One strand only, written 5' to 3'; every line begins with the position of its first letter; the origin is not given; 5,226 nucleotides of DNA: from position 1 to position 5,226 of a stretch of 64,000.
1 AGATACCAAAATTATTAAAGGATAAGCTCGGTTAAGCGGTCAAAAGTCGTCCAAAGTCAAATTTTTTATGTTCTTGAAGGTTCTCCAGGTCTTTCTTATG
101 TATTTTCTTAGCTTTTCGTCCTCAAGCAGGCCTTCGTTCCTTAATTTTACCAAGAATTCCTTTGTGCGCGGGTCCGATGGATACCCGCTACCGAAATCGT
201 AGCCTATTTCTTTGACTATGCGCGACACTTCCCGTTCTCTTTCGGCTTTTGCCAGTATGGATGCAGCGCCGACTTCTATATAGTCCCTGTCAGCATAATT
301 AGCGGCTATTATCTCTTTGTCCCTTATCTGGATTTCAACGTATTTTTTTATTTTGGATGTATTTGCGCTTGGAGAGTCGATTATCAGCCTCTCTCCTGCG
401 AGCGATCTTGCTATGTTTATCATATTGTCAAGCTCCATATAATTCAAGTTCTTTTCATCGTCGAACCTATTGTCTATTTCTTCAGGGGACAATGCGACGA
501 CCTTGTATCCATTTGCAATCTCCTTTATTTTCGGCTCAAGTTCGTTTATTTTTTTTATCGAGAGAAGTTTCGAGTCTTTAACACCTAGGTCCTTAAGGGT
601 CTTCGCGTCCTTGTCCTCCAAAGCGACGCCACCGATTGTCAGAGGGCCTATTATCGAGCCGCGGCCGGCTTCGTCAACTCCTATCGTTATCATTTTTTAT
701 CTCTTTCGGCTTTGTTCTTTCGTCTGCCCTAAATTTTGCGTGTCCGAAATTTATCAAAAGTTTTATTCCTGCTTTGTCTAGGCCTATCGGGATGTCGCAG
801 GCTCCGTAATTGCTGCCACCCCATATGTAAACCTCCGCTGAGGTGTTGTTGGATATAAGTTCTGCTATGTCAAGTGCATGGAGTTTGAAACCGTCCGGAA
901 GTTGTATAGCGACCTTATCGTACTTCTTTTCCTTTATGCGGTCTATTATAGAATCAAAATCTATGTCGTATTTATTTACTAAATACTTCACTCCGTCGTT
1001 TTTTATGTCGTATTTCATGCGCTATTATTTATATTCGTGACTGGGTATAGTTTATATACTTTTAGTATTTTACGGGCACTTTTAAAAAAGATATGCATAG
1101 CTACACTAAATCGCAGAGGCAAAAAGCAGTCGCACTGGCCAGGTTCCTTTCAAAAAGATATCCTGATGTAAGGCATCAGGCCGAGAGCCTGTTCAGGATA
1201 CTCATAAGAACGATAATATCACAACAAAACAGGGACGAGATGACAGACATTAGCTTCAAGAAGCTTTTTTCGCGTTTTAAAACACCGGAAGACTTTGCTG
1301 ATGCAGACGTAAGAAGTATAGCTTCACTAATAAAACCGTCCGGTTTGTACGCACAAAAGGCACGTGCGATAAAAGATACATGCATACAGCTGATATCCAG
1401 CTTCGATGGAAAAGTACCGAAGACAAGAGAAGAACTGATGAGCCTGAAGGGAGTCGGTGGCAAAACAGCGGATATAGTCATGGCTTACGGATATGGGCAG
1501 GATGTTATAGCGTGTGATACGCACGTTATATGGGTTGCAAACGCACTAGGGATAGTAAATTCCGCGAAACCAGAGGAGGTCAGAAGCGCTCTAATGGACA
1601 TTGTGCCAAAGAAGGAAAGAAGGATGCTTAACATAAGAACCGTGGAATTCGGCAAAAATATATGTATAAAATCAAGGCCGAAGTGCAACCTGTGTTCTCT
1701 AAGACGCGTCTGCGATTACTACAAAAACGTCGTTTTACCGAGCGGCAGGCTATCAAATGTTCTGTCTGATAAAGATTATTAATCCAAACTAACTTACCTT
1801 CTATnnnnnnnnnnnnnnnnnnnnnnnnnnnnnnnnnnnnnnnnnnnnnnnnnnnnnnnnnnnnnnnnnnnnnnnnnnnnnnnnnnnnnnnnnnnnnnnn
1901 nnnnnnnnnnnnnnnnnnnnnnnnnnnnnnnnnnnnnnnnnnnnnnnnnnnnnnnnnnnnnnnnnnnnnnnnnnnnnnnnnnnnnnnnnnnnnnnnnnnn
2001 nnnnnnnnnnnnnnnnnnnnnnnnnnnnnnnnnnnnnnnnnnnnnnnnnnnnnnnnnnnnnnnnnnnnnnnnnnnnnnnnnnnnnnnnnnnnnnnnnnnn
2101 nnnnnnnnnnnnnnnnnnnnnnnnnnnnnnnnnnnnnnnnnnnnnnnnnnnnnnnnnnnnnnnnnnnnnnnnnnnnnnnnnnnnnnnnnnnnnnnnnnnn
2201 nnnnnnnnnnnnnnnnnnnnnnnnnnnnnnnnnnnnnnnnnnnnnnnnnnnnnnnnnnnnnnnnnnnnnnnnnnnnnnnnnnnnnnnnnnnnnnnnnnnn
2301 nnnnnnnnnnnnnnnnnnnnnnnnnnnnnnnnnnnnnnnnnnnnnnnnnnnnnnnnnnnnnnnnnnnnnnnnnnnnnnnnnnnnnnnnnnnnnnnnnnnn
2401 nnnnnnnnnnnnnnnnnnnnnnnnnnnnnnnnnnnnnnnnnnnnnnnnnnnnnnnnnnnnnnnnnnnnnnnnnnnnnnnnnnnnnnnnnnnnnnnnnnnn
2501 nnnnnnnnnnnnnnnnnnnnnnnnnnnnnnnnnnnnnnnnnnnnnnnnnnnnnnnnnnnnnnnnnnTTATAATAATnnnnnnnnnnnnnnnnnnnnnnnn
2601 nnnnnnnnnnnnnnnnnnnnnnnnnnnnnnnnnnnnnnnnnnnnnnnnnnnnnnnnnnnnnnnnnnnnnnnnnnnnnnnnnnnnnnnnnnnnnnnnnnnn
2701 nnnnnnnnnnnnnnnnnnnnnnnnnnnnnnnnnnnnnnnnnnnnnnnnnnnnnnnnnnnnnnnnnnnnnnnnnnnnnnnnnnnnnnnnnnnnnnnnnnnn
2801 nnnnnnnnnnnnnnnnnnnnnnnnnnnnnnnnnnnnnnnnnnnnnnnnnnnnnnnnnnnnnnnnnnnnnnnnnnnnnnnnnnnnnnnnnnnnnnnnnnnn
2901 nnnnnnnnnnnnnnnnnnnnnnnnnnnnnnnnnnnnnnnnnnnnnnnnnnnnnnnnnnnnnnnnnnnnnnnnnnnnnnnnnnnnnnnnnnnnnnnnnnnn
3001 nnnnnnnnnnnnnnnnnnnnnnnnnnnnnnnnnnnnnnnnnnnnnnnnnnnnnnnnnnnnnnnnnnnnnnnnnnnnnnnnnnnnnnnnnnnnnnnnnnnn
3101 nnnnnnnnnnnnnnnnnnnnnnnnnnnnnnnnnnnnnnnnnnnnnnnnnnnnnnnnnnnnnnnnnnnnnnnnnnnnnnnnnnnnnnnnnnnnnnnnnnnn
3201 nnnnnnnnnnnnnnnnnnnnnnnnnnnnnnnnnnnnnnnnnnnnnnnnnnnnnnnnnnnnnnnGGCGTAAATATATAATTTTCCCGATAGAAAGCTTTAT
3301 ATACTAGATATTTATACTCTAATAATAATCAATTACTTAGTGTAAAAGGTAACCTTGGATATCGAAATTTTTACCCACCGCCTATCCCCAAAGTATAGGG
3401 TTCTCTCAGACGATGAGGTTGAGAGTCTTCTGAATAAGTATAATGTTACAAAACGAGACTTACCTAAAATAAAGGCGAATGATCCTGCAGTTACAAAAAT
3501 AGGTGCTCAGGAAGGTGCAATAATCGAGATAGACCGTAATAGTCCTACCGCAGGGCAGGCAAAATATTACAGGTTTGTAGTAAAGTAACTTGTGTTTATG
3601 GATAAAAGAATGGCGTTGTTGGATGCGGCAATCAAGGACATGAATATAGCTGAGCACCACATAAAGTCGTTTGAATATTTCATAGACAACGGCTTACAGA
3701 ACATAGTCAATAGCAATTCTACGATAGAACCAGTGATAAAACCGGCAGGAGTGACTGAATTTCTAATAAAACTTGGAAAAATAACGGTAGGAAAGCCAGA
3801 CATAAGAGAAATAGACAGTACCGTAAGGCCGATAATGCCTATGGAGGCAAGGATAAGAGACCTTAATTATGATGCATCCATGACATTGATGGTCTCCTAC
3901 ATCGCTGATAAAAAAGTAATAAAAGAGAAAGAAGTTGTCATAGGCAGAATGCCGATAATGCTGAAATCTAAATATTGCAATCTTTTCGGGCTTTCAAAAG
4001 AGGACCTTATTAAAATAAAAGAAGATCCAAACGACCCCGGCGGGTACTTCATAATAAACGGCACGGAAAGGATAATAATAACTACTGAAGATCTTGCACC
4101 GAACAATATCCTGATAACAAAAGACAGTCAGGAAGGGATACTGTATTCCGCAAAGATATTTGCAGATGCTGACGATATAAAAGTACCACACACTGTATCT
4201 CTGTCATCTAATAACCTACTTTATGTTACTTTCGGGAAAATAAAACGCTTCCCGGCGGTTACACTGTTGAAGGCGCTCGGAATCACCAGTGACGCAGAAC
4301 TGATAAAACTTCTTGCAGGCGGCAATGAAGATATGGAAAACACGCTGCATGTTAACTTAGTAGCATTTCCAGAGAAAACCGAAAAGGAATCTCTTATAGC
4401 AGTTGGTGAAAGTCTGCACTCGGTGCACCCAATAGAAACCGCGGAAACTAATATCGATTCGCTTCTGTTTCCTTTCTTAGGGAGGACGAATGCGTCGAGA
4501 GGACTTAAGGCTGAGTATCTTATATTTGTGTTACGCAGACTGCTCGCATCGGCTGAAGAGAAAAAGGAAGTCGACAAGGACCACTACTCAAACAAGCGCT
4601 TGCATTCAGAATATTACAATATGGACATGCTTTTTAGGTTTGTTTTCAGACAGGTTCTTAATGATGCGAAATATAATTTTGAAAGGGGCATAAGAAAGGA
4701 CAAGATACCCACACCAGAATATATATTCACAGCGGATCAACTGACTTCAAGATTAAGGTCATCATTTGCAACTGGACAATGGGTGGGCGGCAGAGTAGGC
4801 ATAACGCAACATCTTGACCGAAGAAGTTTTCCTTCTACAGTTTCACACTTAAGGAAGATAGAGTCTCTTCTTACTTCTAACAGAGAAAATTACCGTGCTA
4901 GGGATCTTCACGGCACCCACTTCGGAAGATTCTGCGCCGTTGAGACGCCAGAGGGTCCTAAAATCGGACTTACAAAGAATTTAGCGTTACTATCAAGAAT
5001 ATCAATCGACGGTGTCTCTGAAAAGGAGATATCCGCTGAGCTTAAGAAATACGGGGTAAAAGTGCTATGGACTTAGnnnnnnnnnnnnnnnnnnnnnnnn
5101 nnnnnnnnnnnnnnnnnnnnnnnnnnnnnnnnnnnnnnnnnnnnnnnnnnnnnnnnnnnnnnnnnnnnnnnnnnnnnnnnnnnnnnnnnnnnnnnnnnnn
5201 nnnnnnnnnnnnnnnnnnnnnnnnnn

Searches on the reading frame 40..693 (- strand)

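Call 76: search_protein_families(library=pfam, proteins=[window:40-693:-], max_evalue=0.01)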
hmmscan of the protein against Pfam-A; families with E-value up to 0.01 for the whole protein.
window:40-693:- (217 aa): 1 family
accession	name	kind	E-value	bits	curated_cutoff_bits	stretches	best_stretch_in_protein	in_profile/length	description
PF01351.25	RNase_HII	-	3.8e-38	131.8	25.8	1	4-204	1-197/199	Ribonuclease HII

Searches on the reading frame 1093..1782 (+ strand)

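Call 76: search_protein_families(library=pfam, proteins=[window:1093-1782:+], max_evalue=0.01)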
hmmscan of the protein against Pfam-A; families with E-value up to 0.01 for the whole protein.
window:1093-1782:+ (229 aa): 3 families
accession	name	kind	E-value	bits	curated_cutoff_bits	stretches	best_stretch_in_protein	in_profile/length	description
PF00730.31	HhH-GPD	-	6.1e-22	78.5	26.2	1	38-173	1-108/108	HhH-GPD superfamily base excision DNA repair protein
PF00633.29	HHH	-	5.6e-09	35.8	24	1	103-132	1-30/30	Helix-hairpin-helix motif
PF14520.12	HHH_5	-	0.00011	23.1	27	0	56-94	16-52/57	Helix-hairpin-helix domain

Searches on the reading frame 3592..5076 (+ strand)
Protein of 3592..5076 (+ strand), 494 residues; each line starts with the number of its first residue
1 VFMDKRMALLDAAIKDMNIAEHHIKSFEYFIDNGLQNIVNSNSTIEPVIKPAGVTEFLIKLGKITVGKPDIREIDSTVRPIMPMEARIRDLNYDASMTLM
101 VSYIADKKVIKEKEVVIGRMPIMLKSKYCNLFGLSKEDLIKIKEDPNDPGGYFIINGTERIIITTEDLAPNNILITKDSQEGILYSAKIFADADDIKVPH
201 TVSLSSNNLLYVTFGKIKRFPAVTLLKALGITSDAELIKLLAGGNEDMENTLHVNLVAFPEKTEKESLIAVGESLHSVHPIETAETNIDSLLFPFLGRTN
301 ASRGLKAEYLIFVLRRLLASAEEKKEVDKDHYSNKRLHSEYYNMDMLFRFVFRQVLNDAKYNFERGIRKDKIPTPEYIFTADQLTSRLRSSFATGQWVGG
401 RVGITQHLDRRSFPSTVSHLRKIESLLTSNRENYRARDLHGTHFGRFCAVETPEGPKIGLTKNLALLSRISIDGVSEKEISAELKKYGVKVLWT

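Call 11: search_protein_families(library=pfam, proteins=[window:3592-5076:+], max_evalue=0.00001)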
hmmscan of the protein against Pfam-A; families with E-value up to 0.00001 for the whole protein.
window:3592-5076:+ (494 aa): 3 families
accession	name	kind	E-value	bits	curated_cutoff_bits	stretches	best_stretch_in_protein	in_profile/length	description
PF04563.20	RNA_pol_Rpb2_1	-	1.1e-45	156.1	28.2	1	19-385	2-202/203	RNA polymerase beta subunit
PF04565.21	RNA_pol_Rpb2_3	-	5.5e-20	71.8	21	1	406-470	1-68/68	RNA polymerase Rpb2, domain 3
PF04561.19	RNA_pol_Rpb2_2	-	2.2e-09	37.7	21.7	1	186-337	17-189/190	RNA polymerase Rpb2, domain 2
